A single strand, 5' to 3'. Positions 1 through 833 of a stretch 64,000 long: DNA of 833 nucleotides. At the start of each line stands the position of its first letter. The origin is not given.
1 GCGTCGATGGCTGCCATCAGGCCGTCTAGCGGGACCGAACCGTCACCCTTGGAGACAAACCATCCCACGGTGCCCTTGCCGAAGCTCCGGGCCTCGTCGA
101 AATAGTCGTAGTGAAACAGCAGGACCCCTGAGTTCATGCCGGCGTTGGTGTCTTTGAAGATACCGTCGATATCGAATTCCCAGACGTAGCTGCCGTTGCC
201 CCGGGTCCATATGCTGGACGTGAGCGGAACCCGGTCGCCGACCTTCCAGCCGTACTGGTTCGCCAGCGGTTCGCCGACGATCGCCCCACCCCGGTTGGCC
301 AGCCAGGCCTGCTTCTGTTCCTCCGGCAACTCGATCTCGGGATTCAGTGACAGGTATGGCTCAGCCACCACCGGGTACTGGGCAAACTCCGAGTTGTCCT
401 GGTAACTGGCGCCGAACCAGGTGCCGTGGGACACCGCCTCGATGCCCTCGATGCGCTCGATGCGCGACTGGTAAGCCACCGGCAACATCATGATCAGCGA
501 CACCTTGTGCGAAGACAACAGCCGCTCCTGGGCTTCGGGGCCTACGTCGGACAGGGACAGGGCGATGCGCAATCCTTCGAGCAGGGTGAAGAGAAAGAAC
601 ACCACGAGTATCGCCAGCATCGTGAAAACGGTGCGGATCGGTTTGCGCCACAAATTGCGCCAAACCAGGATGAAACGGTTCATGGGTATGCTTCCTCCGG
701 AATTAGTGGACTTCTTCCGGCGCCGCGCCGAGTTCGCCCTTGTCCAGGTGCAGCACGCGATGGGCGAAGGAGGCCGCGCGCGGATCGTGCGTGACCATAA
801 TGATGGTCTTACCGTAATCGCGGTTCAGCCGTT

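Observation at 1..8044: ECF sigma/anti-sigma-led eight-gene envelope operon: anchored hydrolase + two ferrochelatase-fold paralogs + MacAB-like tripartite exporter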

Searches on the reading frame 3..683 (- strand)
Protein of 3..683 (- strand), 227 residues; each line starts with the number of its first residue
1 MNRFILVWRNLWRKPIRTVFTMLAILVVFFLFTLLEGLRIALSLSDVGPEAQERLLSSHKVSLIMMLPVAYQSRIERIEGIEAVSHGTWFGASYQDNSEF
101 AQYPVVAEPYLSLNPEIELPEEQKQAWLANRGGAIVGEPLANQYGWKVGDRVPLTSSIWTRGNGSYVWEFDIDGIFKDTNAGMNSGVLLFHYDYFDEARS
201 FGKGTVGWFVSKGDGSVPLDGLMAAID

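Call 8: search_protein_families(library=ncbifam, proteins=[window:3-683:-], max_evalue=0.01)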
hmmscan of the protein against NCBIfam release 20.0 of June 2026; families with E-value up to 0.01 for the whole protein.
window:3-683:- (227 aa): 0 families

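Call 9: search_protein_families(library=pfam, proteins=[window:3-683:-], max_evalue=0.01)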
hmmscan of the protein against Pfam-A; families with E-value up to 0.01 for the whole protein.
window:3-683:- (227 aa): 0 families
